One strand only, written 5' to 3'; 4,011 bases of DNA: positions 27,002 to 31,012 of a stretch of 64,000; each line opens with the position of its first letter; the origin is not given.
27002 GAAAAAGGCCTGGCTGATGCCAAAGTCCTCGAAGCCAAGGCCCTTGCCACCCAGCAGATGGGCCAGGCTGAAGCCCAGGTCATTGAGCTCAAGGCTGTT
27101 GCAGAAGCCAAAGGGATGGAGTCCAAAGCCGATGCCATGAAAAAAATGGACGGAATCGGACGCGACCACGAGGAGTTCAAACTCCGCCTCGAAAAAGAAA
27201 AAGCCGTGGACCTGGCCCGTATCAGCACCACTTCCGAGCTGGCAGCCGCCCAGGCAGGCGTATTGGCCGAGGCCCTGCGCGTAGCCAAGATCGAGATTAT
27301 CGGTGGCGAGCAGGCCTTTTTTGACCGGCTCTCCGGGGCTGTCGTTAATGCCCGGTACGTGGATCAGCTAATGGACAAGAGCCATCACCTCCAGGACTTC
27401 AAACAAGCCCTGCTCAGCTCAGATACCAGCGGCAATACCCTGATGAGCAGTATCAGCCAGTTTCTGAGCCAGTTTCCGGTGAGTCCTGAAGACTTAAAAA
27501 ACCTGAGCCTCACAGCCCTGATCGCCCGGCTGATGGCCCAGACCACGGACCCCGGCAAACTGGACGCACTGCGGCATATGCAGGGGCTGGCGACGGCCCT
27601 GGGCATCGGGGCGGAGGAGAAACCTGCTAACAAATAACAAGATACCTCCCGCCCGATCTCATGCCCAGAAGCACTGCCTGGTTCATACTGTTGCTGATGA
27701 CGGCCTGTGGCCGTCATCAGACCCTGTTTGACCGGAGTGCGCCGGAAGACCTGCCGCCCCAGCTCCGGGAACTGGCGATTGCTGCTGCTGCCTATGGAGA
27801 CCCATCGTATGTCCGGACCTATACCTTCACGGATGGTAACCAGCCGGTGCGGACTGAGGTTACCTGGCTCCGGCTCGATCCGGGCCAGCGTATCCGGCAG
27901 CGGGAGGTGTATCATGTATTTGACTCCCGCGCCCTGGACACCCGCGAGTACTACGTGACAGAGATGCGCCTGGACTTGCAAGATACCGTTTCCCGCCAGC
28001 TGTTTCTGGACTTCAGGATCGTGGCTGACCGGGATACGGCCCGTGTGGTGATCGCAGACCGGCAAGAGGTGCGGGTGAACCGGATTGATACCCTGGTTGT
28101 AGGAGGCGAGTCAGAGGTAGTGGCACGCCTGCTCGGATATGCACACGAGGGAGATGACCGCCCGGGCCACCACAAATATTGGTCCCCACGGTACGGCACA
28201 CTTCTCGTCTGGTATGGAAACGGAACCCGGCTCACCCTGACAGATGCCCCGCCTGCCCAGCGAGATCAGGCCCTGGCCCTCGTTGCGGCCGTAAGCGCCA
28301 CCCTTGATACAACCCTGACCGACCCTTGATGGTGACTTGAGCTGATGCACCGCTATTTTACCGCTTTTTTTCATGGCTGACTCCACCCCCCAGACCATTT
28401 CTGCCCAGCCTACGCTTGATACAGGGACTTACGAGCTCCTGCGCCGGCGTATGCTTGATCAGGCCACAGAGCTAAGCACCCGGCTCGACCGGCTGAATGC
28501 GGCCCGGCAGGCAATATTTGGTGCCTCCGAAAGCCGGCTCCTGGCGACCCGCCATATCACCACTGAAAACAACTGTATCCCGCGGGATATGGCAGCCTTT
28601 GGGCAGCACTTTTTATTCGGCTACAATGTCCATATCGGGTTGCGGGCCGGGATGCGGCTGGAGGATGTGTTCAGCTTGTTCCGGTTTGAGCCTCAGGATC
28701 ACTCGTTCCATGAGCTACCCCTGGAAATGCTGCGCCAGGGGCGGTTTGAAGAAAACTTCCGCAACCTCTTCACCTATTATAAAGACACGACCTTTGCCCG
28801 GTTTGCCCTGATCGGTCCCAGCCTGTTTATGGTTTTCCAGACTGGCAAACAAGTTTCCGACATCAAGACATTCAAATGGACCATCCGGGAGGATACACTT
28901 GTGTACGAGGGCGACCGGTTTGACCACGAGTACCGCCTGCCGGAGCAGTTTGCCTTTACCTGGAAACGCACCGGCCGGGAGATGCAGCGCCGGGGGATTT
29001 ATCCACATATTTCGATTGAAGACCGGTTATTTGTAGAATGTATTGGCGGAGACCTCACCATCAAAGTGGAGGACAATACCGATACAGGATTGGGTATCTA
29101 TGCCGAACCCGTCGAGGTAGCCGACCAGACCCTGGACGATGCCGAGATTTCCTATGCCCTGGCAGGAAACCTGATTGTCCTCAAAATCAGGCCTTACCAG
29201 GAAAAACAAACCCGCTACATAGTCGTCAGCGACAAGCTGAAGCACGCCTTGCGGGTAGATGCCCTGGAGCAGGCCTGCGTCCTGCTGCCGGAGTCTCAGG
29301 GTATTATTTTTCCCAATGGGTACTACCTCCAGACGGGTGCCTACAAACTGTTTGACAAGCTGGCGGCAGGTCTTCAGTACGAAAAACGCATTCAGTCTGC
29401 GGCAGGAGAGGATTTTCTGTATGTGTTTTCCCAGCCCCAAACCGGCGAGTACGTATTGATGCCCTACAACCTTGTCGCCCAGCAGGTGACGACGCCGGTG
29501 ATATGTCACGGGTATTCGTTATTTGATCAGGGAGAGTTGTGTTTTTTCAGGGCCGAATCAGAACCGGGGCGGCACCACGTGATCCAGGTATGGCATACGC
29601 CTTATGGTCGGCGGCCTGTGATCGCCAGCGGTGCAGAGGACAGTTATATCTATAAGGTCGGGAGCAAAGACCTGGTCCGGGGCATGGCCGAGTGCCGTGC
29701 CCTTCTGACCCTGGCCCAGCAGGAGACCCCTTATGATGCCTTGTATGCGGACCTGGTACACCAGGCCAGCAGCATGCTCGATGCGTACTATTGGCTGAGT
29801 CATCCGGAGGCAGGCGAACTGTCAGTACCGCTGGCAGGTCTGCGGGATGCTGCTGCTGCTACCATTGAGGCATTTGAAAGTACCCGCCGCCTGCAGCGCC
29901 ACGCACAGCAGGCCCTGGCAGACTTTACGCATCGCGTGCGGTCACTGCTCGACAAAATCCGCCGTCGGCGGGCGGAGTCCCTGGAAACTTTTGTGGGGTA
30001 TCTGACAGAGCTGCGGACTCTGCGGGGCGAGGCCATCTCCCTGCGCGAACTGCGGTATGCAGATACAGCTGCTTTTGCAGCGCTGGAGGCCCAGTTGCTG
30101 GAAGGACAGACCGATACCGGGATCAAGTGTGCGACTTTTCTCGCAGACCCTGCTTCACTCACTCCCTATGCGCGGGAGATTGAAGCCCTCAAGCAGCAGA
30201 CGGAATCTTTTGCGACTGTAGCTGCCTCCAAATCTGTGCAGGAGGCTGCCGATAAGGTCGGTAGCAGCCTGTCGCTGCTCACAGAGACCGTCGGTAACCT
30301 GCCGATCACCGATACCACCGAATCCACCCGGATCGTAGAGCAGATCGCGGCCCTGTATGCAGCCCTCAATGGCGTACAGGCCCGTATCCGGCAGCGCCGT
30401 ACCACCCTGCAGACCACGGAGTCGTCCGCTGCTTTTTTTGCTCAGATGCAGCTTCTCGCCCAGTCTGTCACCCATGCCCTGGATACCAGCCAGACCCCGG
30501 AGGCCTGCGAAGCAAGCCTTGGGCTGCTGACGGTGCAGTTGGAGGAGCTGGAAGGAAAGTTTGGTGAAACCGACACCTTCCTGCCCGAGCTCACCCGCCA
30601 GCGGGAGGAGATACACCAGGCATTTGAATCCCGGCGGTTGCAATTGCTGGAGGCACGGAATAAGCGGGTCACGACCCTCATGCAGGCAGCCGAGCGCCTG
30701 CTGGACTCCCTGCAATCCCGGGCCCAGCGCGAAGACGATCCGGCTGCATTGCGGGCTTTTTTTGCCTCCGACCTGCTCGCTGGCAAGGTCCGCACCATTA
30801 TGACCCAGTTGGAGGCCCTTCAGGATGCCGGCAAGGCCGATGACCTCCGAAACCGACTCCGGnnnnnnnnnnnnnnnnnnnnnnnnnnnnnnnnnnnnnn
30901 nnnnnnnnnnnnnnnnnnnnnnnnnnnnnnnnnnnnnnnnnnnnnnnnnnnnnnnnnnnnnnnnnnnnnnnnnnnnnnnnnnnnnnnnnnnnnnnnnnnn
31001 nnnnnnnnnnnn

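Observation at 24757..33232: Candidate uncharacterised four-gene membrane-microdomain module: NfeD/YqiJ-like, long flotillin, lipoprotein, and a 1619-aa MoxR-like AAA+ giant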

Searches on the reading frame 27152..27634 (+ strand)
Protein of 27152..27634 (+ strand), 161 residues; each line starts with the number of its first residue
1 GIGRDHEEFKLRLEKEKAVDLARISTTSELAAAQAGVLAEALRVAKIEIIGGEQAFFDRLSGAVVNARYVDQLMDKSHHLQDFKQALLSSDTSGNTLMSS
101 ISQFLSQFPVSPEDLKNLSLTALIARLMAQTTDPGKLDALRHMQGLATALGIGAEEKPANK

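Call 8: search_protein_families(library=pfam, proteins=[window:27152-27634:+], max_evalue=10)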
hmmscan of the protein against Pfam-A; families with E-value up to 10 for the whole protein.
seq(161 aa): 1 family
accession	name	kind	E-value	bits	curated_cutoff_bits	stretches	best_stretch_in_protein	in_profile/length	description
PF02824.27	TGS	-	0.11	13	22.2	1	17-82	9-52/60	TGS domain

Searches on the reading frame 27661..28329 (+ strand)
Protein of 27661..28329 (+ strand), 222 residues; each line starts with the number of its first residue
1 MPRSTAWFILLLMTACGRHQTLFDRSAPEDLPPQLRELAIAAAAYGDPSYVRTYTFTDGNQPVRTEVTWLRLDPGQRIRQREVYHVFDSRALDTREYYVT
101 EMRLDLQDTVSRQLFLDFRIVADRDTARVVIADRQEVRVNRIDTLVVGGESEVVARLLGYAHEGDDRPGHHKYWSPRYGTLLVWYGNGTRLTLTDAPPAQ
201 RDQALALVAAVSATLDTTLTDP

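Call 4: search_protein_families(library=pfam, proteins=[window:27661-28329:+], max_evalue=0.1)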
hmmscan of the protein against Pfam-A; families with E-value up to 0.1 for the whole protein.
window:27661-28329:+ (222 aa): 0 families

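Call 5: search_protein_families(library=padloc, proteins=[window:27661-28329:+], max_evalue=0.1)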
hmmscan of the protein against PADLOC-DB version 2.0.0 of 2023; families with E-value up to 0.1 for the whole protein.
window:27661-28329:+ (222 aa): 0 families

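Call 6: search_protein_families(library=ncbifam, proteins=[window:27661-28329:+], max_evalue=0.1)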
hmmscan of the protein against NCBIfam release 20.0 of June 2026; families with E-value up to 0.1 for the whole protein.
window:27661-28329:+ (222 aa): 0 families
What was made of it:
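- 27661..28329 (+): Clade-specific lipoprotein, 222 aa (lipobox ...LLLMTAC, Cys16). It is an accessory gene, not part of the conserved core. No Pfam, NCBIfam or PADLOC hit (calls 4-6).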

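Call 64: find_homologous_proteins(query=window:27661-28326:+, max_evalue=0.001)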
Query window:27661-28326:+ (222 aa): 1 proteins with E <= 0.001 among 1318 candidates.
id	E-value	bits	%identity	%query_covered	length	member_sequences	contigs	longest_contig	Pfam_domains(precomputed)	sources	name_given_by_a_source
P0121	2.6e-144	497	100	100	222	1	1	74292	-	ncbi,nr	ncbi:MAG: hypothetical protein SF053_12615 [Bacteroidia bacterium]|nr:hypothetical protein [Bacteroi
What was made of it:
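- Tried and rejected: A single-sequence search with the lipoprotein found only itself (call 64).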

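Call 79: find_homologous_proteins(query=A4, max_evalue=0.001)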
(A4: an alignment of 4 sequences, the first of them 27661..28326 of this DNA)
Query A4 (4 sequences) (222 aa, profile of the alignment): 5 proteins with E <= 0.001 among 8000 candidates.
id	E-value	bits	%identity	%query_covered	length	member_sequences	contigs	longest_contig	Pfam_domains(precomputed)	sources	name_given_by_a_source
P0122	2.0e-92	327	33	46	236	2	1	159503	-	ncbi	-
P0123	1.4e-87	311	37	61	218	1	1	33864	-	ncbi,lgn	ncbi:MAG: hypothetical protein AAF587_37185 [Bacteroidota bacterium]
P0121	4.0e-82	293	100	100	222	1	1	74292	-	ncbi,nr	ncbi:MAG: hypothetical protein SF053_12615 [Bacteroidia bacterium]|nr:hypothetical protein [Bacteroi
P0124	1.8e-71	258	35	61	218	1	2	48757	-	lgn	-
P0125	3.2e-51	192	34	65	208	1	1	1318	-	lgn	-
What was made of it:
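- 27661..28329 (+): A profile search finds only 5 proteins (call 79).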

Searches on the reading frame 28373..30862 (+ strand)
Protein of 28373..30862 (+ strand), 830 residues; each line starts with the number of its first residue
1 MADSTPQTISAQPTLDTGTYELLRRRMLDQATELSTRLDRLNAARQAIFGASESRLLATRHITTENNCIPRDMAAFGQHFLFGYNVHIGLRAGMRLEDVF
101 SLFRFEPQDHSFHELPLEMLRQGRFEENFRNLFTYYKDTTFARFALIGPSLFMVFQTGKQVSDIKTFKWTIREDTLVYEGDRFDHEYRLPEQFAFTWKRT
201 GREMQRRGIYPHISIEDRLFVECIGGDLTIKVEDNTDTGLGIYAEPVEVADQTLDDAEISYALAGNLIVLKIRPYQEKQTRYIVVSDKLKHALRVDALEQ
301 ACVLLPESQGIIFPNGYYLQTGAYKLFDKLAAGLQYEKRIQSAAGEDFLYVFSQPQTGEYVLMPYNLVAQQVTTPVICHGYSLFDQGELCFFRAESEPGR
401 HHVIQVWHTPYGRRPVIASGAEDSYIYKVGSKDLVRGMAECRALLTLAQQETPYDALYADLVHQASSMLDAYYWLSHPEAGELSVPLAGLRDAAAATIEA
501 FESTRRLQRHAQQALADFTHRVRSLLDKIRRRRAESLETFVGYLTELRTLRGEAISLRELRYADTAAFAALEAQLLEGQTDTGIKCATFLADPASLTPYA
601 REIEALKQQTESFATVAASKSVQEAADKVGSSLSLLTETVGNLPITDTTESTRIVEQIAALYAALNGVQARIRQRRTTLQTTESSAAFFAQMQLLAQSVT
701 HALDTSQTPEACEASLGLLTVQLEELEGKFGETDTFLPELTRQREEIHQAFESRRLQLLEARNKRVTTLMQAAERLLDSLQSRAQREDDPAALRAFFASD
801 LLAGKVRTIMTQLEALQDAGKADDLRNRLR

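Call 43: predict_structure(alignment_id=A1)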
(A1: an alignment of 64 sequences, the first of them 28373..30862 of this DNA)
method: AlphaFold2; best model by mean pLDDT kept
length: 830 residues; sequences in the alignment: 64
mean_pLDDT: 86.5   pTM: 0.64
mean pLDDT of the five models: 86.5, 84.9, 84.6, 83.0, 82.0
residues with pLDDT >= 90: 341; 70-90: 445; 50-70: 33; < 50: 11
segments of 3 or more residues with pLDDT < 50: 1-11
pLDDT, mean of each block of 10 residues (from residue 1): 34 64 90 95 90 87 89 90 79 84 91 90 91 88 92 92 93 90 90 94 85 89 87 69 84 85 92 90 89 91 93 93 87 92 92 92 94 92 91 88 93 81 88 93 88 71 94 93 95 90 87 93 92 85 90 90 89 92 86 83 89 83 87 77 72 82 88 82 77 87 86 89 84 77 88 89 88 87 80 69 86 86 87
secondary structure, 60 per line:
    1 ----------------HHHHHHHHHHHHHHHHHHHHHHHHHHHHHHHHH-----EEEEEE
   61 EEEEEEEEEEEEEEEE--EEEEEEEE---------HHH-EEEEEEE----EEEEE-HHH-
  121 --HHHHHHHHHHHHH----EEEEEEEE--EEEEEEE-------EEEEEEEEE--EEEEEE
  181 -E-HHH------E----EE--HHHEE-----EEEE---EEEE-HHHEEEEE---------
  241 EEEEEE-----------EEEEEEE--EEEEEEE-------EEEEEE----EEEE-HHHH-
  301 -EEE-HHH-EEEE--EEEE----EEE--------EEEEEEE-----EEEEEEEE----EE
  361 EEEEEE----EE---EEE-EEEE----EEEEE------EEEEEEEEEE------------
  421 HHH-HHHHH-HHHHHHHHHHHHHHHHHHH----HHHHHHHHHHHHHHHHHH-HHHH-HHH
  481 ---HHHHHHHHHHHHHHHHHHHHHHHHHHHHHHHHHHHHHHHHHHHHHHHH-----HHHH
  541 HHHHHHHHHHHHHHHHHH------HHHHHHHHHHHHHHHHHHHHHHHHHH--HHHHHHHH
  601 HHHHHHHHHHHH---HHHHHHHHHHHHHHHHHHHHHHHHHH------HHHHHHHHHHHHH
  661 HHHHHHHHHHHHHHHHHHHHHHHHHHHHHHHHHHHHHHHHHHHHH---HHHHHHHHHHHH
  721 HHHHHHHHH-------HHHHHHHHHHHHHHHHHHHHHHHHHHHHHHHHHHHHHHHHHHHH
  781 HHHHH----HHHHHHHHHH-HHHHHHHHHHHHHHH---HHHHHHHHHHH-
elements in order (helices of 4 or more, strands of 3 or more residues): H17-49 E55-76 E79-86 E100-106 E111-115 H123-135 E140-147 E150-156 E164-172 E175-180 E212-215 E219-222 E227-231 E241-246 E258-264 E267-273 E281-286 E291-294 H296-299 E302-304 E310-313 E316-319 E324-326 E335-341 E347-354 E359-366 E376-378 E380-383 E388-392 E399-408 H425-429 H431-449 H454-471 H473-476 H484-531 H537-558 H565-590 H593-612 H616-641 H648-705 H709-729 H737-785 H790-799 H801-815 H819-829
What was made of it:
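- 28469..29791 (+): N-terminal helix plus divergent beta-propeller-like domain (Pfam DUF3686, aa 33-473). In the AF2 model (pLDDT 86.5), helix 17-49 is followed by about 28 strands in aa 55-408 (call 43).
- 29792..30862 (+): Helical-bundle / coiled-coil region (aa 474-830), which includes DUF7902 (aa 595-677). The AF2 model is all-helical here (call 43).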

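Call 85: fold_search(model_id=the predicted structure, library=pdb)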
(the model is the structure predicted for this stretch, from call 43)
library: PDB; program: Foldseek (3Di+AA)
matches with E <= 10: 670; with E <= 0.001: 71
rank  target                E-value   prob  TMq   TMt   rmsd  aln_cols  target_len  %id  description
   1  8j07_i8               4.7e-07  0.98  0.10  0.07  50.2      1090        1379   10  96nm repeat of human respiratory doublet microtubule and associated axonemal complexes (released 2023-07-26)
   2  8pu0_A                8.3e-07  1.00  0.17  0.13  15.9       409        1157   11  Cryo-EM structure of human Elp123 in complex with tRNA, desulpho-CoA, 5'-deoxyadenosine and methionine (released 2024-04-17)
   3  1xi4_A                2.3e-06  1.00  0.17  0.10  32.1       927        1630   10  Clathrin D6 Coat (released 2004-11-02)
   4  4h5i_A                5.7e-06  1.00  0.15  0.30  16.1       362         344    9  Crystal Structure of the Guanine Nucleotide Exchange Factor Sec12 (P1 form) (released 2012-11-07)
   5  4h5j_A                6.5e-06  1.00  0.16  0.33  15.1       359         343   10  Crystal Structure of the Guanine Nucleotide Exchange Factor Sec12 (P64 form) (released 2012-11-07)
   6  9e5c_7g               8.5e-06  1.00  0.20  0.28  16.0       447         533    8  Cryo-EM structure of 96 nm repeat of microtubule doublet from T. brucei flagellum (released 2025-03-12)
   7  9e78_0L               1.7e-05  0.99  0.09  0.11  27.0       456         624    8  48-nm repeat of the Leishmania tarentolae doublet microtubule (released 2025-03-12)
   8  4h5i_B                1.9e-05  1.00  0.15  0.29  16.1       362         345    9  Crystal Structure of the Guanine Nucleotide Exchange Factor Sec12 (P1 form) (released 2012-11-07)
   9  9r9b_A                1.9e-05  0.99  0.16  0.21  25.9       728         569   11  Crystal structure of clathrin heavy chain in complex with a peptidomimetic inhibitor of the TACC3 interaction (released 2026-04-08)
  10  8f5p_B                2.2e-05  1.00  0.18  0.14  14.6       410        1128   11  Structure of Leishmania tarentolae IFT-A (state 2) (released 2022-12-21)
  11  9n73_LI               3.4e-05  0.98  0.14  0.18  34.3       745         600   10  SSU processome maturation and disassembly, State G (released 2025-10-29)
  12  5ods_D                3.7e-05  0.99  0.16  0.21  25.4       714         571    9  Structure of a phosphoprotein-protein complex (released 2018-03-14)
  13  9d5n_CH               4.8e-05  1.00  0.17  0.22  15.9       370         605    8  48-nm doublet microtubule from Trichomonas vaginalis strain G3 (released 2025-05-14)
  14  5tik_B                4.8e-05  1.00  0.16  0.33  16.4       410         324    8  Structural basis for inhibition of erythrocyte invasion by antibodies to Plasmodium falciparum protein CyRPA (released 2017-03-01)
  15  12dl_HA               5.0e-05  1.00  0.17  0.33  16.6       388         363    9  Native structure of the cytoplasmic lattice (CPL) asymmetric unit from mouse MII eggs (released 2026-04-08)
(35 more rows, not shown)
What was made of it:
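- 28469..29791 (+): Foldseek matches beta-propellers (Sec12 E=6e-6, clathrin terminal domain, IFT-A, CyRPA, prolyl oligopeptidase), with low TM-scores of 0.15-0.35 (call 85).
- Tried and rejected: Foldseek was needed for that (call 85).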
